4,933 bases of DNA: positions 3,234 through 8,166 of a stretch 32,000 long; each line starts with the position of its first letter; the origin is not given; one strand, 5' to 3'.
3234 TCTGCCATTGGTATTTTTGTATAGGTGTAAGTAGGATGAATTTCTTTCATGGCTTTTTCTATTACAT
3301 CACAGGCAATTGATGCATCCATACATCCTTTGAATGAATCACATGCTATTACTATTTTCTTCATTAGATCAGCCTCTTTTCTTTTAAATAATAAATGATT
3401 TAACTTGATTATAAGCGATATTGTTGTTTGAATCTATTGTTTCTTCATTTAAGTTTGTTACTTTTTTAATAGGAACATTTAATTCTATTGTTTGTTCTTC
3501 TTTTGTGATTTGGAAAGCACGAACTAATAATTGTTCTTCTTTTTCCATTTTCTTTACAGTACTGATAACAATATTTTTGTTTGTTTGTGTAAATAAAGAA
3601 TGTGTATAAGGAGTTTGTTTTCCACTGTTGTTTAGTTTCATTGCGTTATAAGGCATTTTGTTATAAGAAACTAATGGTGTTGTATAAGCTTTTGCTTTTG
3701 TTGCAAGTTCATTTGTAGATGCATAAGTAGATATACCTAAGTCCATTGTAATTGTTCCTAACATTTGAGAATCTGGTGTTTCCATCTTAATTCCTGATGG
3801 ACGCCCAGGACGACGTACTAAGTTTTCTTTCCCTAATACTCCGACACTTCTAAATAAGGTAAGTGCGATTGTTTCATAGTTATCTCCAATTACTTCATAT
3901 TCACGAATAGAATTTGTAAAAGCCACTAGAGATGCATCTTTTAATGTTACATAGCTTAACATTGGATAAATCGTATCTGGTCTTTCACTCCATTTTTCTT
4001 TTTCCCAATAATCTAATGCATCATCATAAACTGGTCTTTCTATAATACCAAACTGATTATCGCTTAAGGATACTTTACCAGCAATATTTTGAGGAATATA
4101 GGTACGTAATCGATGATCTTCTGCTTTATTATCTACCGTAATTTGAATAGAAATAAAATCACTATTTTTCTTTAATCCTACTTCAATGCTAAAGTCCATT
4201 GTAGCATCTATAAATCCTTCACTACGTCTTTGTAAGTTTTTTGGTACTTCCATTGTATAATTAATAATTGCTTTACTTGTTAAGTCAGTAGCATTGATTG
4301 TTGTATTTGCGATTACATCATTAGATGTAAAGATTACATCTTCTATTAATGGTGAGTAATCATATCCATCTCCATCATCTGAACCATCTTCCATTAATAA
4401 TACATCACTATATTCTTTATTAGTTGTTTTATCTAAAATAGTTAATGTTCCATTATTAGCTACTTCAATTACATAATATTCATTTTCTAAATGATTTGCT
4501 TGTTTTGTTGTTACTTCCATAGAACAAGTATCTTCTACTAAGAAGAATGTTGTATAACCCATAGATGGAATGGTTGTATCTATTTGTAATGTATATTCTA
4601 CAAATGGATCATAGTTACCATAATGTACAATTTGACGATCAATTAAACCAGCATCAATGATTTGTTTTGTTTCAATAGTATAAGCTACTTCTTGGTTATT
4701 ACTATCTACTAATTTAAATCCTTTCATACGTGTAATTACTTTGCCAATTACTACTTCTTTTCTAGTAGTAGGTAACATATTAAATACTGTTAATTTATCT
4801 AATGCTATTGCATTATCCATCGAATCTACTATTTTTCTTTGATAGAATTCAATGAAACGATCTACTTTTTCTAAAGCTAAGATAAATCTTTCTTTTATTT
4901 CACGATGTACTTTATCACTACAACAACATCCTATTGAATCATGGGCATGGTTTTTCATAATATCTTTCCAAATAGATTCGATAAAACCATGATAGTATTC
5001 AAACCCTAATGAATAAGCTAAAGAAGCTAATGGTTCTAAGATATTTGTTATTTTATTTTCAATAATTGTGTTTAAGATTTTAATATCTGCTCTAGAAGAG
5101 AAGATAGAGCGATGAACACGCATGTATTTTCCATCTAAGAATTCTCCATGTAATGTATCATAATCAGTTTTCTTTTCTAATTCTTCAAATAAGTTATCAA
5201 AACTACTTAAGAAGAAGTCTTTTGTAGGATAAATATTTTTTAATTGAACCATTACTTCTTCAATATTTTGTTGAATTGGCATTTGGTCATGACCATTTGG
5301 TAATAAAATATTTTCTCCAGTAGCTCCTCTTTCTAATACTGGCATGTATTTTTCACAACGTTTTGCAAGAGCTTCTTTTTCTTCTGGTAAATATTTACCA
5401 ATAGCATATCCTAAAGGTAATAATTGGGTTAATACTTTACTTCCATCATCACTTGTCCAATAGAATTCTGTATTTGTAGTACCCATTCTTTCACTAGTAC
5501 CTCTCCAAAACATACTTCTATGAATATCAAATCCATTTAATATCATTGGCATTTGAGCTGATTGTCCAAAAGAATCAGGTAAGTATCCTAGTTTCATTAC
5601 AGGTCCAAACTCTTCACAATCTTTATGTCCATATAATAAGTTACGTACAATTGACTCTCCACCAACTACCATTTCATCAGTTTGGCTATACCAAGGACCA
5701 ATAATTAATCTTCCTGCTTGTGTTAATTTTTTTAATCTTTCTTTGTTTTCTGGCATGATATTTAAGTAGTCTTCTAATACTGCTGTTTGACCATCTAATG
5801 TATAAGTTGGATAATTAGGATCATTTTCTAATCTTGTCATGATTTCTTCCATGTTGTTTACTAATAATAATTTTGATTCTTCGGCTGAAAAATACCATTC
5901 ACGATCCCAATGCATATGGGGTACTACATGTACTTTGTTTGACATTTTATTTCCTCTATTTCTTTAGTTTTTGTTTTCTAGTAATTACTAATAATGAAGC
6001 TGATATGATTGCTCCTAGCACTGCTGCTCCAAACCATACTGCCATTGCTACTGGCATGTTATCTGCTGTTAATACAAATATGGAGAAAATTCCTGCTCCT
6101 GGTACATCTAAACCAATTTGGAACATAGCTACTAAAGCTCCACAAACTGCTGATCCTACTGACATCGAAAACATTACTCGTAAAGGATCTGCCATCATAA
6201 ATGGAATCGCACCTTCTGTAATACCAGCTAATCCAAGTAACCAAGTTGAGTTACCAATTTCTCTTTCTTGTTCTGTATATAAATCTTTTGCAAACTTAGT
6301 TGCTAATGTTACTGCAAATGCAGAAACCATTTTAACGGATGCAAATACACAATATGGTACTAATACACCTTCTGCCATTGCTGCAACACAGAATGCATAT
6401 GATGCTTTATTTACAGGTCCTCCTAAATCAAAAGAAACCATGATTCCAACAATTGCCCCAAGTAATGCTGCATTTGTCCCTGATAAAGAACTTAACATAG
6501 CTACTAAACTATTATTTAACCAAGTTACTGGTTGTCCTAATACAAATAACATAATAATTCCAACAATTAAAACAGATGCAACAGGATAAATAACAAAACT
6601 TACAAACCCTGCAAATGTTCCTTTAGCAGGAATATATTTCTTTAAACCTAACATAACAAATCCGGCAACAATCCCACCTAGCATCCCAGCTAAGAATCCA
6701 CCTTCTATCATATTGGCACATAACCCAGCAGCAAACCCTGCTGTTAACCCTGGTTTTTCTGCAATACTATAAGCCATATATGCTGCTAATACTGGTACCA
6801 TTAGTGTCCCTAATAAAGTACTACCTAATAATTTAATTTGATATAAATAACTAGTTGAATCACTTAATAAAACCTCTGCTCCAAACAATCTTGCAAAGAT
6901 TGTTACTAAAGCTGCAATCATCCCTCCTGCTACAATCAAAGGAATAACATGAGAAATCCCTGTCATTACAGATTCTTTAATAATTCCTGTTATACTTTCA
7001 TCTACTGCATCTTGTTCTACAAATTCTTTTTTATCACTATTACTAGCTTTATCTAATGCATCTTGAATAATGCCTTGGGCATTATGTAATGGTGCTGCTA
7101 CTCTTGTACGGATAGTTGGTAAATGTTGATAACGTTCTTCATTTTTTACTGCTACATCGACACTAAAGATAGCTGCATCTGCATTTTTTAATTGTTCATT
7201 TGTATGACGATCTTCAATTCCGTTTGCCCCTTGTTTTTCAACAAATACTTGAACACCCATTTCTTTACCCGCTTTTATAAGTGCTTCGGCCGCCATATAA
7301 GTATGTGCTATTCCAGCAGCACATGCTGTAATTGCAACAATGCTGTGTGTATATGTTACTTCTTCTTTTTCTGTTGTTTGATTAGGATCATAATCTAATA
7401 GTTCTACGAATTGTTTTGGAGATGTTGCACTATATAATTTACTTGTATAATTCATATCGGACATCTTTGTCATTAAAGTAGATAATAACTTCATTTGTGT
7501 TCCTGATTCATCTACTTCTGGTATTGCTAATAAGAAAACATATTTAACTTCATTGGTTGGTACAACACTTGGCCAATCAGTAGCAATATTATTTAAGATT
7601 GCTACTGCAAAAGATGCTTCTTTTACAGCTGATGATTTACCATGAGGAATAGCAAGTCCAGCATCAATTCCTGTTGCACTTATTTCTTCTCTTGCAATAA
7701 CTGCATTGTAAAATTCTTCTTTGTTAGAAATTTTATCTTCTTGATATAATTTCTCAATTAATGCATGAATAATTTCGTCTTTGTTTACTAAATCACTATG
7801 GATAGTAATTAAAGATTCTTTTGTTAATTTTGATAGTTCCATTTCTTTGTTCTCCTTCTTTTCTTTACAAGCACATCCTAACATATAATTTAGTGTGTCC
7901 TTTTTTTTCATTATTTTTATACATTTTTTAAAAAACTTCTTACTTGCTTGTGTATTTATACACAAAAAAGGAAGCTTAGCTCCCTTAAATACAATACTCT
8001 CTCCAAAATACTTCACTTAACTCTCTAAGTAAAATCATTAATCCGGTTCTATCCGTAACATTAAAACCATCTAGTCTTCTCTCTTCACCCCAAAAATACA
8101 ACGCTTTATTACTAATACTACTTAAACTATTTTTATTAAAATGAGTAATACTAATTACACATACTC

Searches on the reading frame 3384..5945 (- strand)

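Call 64: search_protein_families(library=pfam, proteins=[window:3384-5945:-], max_evalue=0.00001)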
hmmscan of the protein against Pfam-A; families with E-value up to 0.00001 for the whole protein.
window:3384-5945:- (853 aa): 3 families
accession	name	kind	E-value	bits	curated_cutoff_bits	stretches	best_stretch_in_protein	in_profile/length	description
PF01074.27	Glyco_hydro_38N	-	6.4e-40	137.7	25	1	4-260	1-260/270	Glycosyl hydrolases family 38 N-terminal domain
PF09261.16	Alpha-mann_mid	-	1.6e-14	54.2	31.1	1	277-371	2-95/96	Alpha mannosidase middle domain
PF07748.19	Glyco_hydro_38C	-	5.7e-14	53.3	25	1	486-700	1-199/206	Glycosyl hydrolases family 38 C-terminal domain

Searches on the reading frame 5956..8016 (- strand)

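Call 64: search_protein_families(library=pfam, proteins=[window:5956-8016:-], max_evalue=0.00001)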
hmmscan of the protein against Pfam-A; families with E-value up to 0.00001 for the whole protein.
window:5956-8016:- (686 aa): 2 families
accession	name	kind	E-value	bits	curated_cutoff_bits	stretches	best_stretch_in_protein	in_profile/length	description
PF00359.27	PTS_EIIA_2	-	4.8e-31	108.1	27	1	64-208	2-142/144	Phosphoenolpyruvate-dependent sugar phosphotransferase system, EIIA 2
PF02302.22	PTS_IIB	-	5.7e-17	62.6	23.6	1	228-318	2-89/90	PTS system, Lactose/Cellobiose specific IIB subunit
